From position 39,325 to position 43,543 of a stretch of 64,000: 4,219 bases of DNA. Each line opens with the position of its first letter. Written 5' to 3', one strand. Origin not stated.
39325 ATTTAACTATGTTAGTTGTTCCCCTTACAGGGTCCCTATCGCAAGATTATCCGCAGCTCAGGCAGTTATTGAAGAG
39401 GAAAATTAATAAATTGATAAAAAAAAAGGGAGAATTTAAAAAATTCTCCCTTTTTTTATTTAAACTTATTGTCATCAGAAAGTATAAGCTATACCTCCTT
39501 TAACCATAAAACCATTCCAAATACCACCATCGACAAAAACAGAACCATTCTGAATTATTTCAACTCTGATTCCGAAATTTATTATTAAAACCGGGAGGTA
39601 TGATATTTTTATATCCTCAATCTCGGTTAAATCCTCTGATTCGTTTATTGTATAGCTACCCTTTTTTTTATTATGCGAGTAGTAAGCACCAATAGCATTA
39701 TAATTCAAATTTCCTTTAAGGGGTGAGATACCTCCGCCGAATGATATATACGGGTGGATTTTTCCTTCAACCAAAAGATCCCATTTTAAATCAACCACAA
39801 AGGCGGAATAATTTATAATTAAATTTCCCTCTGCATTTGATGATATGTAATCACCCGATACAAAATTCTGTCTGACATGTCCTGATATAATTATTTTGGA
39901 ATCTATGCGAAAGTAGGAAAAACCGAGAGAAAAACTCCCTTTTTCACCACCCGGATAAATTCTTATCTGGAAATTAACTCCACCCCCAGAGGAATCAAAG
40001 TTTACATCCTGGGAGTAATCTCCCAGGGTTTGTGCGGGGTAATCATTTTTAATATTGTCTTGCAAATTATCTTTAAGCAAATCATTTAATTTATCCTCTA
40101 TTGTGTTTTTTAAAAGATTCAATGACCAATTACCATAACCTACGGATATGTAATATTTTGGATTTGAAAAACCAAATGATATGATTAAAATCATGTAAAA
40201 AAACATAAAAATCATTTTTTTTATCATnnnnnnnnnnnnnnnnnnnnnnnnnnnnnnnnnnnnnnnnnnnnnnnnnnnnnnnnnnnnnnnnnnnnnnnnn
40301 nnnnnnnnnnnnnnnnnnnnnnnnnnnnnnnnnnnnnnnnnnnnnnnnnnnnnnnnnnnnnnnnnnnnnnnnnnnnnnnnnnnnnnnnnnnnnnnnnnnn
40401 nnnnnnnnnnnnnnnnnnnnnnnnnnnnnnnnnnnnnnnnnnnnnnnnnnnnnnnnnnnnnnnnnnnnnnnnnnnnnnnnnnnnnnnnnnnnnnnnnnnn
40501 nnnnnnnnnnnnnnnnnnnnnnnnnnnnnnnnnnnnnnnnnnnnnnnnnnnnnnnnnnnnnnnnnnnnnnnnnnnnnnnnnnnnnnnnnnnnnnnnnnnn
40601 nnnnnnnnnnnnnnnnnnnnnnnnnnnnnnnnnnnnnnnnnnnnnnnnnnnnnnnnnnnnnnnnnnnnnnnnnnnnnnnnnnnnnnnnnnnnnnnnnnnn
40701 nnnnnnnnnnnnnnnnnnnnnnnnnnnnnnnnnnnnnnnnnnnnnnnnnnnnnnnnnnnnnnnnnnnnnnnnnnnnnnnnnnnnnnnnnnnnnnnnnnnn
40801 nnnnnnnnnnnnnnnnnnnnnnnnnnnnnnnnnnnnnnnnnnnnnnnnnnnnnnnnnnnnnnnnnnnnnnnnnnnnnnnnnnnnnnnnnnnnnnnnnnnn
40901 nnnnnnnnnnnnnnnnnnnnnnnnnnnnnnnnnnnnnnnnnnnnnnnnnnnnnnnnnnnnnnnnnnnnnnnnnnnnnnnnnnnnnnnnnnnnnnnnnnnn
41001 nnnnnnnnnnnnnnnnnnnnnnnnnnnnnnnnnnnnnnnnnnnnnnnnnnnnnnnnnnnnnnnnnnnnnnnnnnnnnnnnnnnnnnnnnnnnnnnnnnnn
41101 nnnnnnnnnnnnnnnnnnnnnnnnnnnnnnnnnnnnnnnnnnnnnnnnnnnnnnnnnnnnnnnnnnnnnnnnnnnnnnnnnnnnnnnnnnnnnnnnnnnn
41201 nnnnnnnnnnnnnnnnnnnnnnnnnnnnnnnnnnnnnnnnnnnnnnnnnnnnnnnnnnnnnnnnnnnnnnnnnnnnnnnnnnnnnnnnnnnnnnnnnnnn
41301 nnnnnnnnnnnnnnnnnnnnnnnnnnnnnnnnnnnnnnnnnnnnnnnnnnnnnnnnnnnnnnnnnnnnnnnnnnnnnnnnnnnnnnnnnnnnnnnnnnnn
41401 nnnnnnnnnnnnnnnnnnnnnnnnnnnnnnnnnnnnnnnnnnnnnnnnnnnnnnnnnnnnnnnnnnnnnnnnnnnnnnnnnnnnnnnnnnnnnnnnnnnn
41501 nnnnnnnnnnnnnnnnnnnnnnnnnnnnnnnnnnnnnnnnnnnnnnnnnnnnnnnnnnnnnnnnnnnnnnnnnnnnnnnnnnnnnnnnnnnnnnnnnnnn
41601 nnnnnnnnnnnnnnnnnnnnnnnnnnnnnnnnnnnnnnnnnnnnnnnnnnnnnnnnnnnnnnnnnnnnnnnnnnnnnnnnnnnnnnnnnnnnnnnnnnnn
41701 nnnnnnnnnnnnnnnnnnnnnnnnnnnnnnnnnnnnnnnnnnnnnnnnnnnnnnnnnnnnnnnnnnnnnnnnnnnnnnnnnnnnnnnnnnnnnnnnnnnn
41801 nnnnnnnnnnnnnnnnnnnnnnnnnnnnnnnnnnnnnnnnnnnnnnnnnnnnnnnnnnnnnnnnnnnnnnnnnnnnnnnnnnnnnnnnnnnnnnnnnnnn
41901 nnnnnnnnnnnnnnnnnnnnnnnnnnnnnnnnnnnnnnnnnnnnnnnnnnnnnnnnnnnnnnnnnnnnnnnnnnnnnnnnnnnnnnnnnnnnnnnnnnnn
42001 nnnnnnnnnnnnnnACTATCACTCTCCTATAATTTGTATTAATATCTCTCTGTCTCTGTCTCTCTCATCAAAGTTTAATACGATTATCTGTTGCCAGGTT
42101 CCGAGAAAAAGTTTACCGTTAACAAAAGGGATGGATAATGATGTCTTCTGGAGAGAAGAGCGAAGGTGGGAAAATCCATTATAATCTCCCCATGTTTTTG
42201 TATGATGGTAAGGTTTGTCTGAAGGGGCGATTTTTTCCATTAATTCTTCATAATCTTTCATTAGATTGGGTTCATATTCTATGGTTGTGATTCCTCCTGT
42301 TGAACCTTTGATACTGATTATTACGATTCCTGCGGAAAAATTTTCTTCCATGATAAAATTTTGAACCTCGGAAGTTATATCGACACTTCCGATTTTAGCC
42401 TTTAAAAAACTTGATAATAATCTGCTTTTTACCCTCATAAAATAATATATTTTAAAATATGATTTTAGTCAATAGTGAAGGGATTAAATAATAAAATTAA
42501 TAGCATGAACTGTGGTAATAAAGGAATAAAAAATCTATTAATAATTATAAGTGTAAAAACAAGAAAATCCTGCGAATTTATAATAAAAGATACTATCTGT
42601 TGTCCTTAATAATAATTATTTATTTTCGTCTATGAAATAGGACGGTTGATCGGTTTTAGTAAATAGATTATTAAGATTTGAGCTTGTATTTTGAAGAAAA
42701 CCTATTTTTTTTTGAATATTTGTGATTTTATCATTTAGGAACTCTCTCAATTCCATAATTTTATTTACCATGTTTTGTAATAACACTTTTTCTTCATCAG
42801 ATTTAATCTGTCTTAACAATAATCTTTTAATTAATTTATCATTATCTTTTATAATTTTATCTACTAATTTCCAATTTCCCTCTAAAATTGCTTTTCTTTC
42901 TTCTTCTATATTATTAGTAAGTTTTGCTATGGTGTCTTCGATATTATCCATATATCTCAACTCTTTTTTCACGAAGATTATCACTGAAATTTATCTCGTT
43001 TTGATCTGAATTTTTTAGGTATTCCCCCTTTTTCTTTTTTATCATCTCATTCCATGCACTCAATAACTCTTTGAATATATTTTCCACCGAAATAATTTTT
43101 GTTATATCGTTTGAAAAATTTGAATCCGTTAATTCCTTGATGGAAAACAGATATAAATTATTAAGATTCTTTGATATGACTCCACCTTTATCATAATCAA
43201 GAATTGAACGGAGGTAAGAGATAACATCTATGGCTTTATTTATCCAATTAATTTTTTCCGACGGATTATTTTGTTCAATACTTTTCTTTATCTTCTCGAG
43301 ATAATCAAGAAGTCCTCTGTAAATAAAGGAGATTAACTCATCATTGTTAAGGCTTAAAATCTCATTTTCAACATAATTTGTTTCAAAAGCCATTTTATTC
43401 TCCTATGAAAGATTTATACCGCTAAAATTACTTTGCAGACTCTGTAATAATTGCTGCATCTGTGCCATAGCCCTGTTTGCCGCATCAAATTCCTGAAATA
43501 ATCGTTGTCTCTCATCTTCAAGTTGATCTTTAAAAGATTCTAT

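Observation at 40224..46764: Maf (DUF115) putative flagellin glycosyltransferase co-located with fliC-flaG-fliD-fliS-fliT; flagellin has a Ser/Thr-rich central patch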

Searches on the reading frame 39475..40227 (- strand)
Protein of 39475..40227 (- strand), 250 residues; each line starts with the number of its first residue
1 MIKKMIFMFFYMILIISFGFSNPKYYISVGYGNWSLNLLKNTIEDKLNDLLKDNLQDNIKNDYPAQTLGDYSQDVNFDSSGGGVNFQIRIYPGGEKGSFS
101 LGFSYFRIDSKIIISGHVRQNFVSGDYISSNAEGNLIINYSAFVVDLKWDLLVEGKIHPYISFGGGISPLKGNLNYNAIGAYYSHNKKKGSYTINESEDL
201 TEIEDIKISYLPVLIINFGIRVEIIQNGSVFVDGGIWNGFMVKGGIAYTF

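Call 3: search_protein_families(library=pfam, proteins=[window:39475-40227:-], max_evalue=0.01)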
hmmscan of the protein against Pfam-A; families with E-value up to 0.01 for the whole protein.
window:39475-40227:- (250 aa): 0 families

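Call 4: search_protein_families(library=ncbifam, proteins=[window:39475-40227:-], max_evalue=0.01)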
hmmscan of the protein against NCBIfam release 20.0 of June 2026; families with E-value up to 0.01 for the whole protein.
window:39475-40227:- (250 aa): 0 families

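Call 16: search_protein_families(library=pfam, proteins=[window:39475-40227:-], max_evalue=0.1)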
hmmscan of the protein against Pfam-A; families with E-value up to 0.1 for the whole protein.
window:39475-40227:- (250 aa): 0 families

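Call 47: find_homologous_proteins(query=window:39475-40227:-, max_evalue=0.001)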
Query window:39475-40227:- (250 aa): 17 proteins with E <= 0.001 among 313 candidates.
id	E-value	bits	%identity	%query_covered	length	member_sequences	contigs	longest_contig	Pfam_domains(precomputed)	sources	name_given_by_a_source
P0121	6.0e-160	549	100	100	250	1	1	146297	-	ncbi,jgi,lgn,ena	-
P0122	2.4e-136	472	83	95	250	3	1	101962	-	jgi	jgi:hypothetical protein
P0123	2.5e-116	406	69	100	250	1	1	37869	-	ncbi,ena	-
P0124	5.1e-87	310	56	93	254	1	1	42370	-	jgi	-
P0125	1.2e-84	302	56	92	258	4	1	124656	-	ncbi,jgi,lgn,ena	-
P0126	5.5e-56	208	41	99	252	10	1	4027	-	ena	-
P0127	5.1e-55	205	39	98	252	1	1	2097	-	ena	-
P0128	3.1e-54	202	39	99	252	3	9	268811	-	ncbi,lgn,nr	ncbi:hypothetical protein NLB65_01415 [Candidatus Aminicenantes bacterium AC-335-B20]|nr:hypothetica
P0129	8.3e-54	201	40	95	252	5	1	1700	-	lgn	-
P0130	3.5e-51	192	37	99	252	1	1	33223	-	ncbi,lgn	ncbi:MAG: hypothetical protein ACE5WD_03355 [Candidatus Aminicenantia bacterium]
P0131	2.2e-37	147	35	100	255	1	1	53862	-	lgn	-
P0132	4.8e-32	130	32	87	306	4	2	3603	-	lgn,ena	-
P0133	1.4e-30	125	33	91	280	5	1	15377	-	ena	-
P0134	2.9e-30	124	31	87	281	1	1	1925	-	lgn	-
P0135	5.9e-26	110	27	97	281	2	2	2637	-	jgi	jgi:hypothetical protein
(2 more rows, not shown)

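Call 50: find_encoding_contigs(protein=P0128, flank=10000, max_places=2)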
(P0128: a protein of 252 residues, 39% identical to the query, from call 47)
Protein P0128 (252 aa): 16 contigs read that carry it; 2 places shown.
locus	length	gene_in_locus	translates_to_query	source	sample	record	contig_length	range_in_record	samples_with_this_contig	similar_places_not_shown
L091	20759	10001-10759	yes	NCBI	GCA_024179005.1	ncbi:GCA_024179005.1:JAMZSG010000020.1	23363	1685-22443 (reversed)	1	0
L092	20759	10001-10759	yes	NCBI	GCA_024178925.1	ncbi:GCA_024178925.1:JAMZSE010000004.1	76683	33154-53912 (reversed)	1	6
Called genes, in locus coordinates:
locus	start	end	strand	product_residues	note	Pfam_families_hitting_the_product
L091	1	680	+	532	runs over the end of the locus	PF00515:TPR_1, PF07719:TPR_2, PF13432:TPR_16, PF13414:TPR_11, PF14559:TPR_19, PF13432:TPR_16, PF00515:TPR_1, PF13371:TPR_9, +57 more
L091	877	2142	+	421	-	PF05697:Trigger_N, PF05698:Trigger_C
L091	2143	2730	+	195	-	PF00574:CLP_protease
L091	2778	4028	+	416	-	PF06689:zf-C4_ClpX, PF00493:MCM, PF05496:RuvB_N (weak), PF14532:Sigma54_activ_2 (weak), PF00004:AAA, PF07724:AAA_2, PF07728:AAA_5 (weak), PF10431:ClpB_D2-small, +2 more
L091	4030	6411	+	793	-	PF02190:LON_substr_bdg, PF00004:AAA, PF07728:AAA_5, PF22667:Lon_lid, PF05362:Lon_C, PF13541:ChlI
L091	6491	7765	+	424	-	PF07498:Rho_N, PF07497:Rho_RNA_bind, PF00006:ATP-synt_ab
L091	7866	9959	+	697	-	PF00009:GTP_EFTU, PF01926:MMR_HSR1 (weak), PF22042:EF-G_D2, PF03144:GTP_EFTU_D2 (weak), PF14492:EFG_III, PF03764:EFG_IV, PF00679:EFG_C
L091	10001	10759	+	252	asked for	-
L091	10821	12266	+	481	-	PF00587:tRNA-synt_2b, PF03129:HGTP_anticodon, PF09180:ProRS-C_1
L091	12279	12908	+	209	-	PF01135:PCMT, PF00398:RrnaAD, PF13847:Methyltransf_31, PF13649:Methyltransf_25 (weak)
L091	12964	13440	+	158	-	PF02643:DUF192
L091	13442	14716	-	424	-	PF00919:UPF0004, PF04055:Radical_SAM, PF01938:TRAM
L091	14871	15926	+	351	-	PF03190:Thioredox_DsbH, PF00085:Thioredoxin, PF12895:ANAPC3 (faint), PF13098:Thioredoxin_2, PF13181:TPR_8 (faint), PF13424:TPR_12 (faint), PF13899:Thioredoxin_7, PF14559:TPR_19 (weak), +5 more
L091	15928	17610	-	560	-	PF02463:SMC_N, PF13476:AAA_23 (faint)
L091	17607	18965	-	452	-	PF22148:Fervidolysin_NPro-like, PF00082:Peptidase_S8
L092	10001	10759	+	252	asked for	-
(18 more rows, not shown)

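Call 56: predict_structure(alignment_id=A3)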
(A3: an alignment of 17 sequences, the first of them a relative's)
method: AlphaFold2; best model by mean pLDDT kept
length: 250 residues; sequences in the alignment: 17
mean_pLDDT: 86.5   pTM: 0.70
mean pLDDT of the five models: 86.5, 83.9, 82.4, 80.3, 80.2
residues with pLDDT >= 90: 96; 70-90: 139; 50-70: 15; < 50: 0
segments of 3 or more residues with pLDDT < 50: none
pLDDT, mean of each block of 10 residues (from residue 1): 84 72 87 91 87 79 80 89 93 75 92 90 88 89 93 88 91 88 86 86 69 91 92 91 93
secondary structure, 60 per line:
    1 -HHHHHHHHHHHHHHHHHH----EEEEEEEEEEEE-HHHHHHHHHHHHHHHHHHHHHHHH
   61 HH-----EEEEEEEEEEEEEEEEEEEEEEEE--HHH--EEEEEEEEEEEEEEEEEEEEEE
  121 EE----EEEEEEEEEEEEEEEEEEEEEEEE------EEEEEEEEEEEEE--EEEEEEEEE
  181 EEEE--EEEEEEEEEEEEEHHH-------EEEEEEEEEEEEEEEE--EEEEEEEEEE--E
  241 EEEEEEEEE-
elements in order: H2-19 E24-35 H37-62 E68-91 E99-122 E127-150 E157-169 E172-184 E187-199 E210-225 E228-237 E240-249

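Call 58: fold_search(model_id=the predicted structure, library=pdb)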
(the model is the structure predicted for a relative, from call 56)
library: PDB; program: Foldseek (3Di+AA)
matches with E <= 10: 678; with E <= 0.001: 13
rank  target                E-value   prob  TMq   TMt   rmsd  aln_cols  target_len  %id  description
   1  3aeh_A                4.4e-05  0.97  0.23  0.22  25.0       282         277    8  Integral membrane domain of autotransporter Hbp (released 2010-07-07)
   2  9nh2_A                1.4e-04  1.00  0.38  0.42   9.4       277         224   10  In situ cryo-EM structure of porin III of the Legionella Dot/Icm T4SS machine (released 2025-09-17)
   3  9fzd_A                2.7e-04  1.00  0.36  0.48  10.2       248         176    9  Structure of OmpA-long in complex with nanobody Nb39 (released 2024-07-17)
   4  9fzc_A                3.2e-04  1.00  0.28  0.40  11.8       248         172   10  Structure of OmpA-short in complex with nanobody Nb01 (released 2024-07-17)
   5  2f1c                  3.8e-04  0.51  0.18  0.18  23.3       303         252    6  Crystal structure of the monomeric porin OmpG (released 2006-06-27)
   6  3slj                  4.5e-04  0.60  0.20  0.18  23.5       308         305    9  Pre-cleavage Structure of the Autotransporter EspP - N1023A mutant (released 2011-11-16)
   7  4mee                  5.0e-04  0.60  0.22  0.19  24.9       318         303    9  Crystal structure of the transport unit of the autotransporter AIDA-I from Escherichia coli (released 2014-06-04)
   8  7xw0_A                6.3e-04  0.89  0.26  0.25  22.4       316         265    9  Crystal structure of pOmpT (released 2023-05-31)
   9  3slo                  7.4e-04  0.66  0.22  0.19  23.5       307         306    9  Pre-cleavage Structure of the Autotransporter EspP - N1023D mutant (released 2011-11-16)
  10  3kvn_A                7.9e-04  0.90  0.28  0.14  22.5       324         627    8  Crystal structure of the full-length autotransporter EstA from Pseudomonas aeruginosa (released 2010-01-26)
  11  1uyn                  7.9e-04  0.57  0.18  0.17  23.0       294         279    8  Translocator domain of autotransporter NalP from Neisseria meningitidis (released 2004-03-18)
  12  3slt                  8.3e-04  0.87  0.27  0.24  22.1       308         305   11  Pre-cleavage Structure of the Autotransporter EspP - N1023S Mutant (released 2011-11-16)
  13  4ctd_B                8.3e-04  0.35  0.17  0.18  23.2       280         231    6  X-ray structure of an engineered OmpG loop6-deletion (released 2014-08-13)
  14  3kvn_X                1.1e-03  0.87  0.28  0.14  22.5       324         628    8  Crystal structure of the full-length autotransporter EstA from Pseudomonas aeruginosa (released 2010-01-26)
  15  1uyo                  1.1e-03  0.57  0.21  0.20  26.4       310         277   10  Translocator domain of autotransporter NalP from Neisseria meningitidis (released 2004-03-19)
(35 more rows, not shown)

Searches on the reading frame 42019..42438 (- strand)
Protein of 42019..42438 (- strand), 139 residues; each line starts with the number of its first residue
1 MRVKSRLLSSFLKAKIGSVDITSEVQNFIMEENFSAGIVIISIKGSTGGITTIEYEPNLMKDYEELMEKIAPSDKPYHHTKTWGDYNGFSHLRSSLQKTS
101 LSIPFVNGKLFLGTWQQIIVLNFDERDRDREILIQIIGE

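Call 3: search_protein_families(library=pfam, proteins=[window:42019-42438:-], max_evalue=0.01)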
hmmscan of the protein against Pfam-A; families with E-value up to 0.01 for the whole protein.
window:42019-42438:- (139 aa): 1 family
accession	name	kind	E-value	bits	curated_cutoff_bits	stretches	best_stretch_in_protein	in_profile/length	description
PF01894.22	UPF0047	-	6.7e-32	110.5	27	1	20-136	1-117/117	Uncharacterised protein family UPF0047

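Call 4: search_protein_families(library=ncbifam, proteins=[window:42019-42438:-], max_evalue=0.01)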
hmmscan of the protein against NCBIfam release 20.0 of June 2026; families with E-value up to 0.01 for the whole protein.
window:42019-42438:- (139 aa): 1 family
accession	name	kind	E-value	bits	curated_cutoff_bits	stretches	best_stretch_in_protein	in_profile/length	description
TIGR00149.1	TIGR00149_YjbQ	hypoth_equivalog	3.1e-26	91.7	67.75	1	19-139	14-132/132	secondary thiamine-phosphate synthase enzyme YjbQ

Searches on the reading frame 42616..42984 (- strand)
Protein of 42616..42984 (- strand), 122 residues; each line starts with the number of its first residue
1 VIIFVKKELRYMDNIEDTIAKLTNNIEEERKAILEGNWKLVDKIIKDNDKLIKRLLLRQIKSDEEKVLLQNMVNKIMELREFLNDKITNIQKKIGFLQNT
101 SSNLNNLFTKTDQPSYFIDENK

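Call 3: search_protein_families(library=pfam, proteins=[window:42616-42984:-], max_evalue=0.01)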
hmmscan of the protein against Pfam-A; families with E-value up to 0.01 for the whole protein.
window:42616-42984:- (122 aa): 0 families

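Call 4: search_protein_families(library=ncbifam, proteins=[window:42616-42984:-], max_evalue=0.01)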
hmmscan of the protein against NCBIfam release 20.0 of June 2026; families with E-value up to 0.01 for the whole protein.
window:42616-42984:- (122 aa): 0 families

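Call 16: search_protein_families(library=pfam, proteins=[window:42616-42984:-], max_evalue=0.1)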
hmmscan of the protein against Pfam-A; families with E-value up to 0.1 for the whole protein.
window:42616-42984:- (122 aa): 1 family
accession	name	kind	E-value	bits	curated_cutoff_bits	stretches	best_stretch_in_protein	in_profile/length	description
PF08511.16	COQ9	-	0.038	14.1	20.5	0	52-92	30-70/72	COQ9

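Call 75: search_protein_families(library=ncbifam, proteins=[window:42616-42951:-], max_evalue=0.001)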
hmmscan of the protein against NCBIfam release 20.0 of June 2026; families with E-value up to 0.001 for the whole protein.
window:42616-42951:- (111 aa): 0 families

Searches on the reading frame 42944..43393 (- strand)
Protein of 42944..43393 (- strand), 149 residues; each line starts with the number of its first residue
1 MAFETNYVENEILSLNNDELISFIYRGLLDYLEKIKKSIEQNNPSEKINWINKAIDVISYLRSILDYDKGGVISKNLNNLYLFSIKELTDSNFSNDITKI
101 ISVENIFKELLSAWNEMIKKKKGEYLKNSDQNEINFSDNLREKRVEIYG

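Call 3: search_protein_families(library=pfam, proteins=[window:42944-43393:-], max_evalue=0.01)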
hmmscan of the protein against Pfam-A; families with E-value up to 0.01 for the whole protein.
window:42944-43393:- (149 aa): 1 family
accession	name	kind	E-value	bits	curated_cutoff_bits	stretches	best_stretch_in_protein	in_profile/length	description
PF02561.19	FliS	-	1.4e-26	93.5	26.7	1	6-117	3-114/115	Flagellar protein FliS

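Call 4: search_protein_families(library=ncbifam, proteins=[window:42944-43393:-], max_evalue=0.01)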
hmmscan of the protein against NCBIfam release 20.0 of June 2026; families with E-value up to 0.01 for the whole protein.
window:42944-43393:- (149 aa): 1 family
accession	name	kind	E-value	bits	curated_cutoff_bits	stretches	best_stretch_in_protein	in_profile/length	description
TIGR00208.1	fliS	equivalog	2.2e-24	86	53.75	1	5-119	8-122/124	flagellar export chaperone FliS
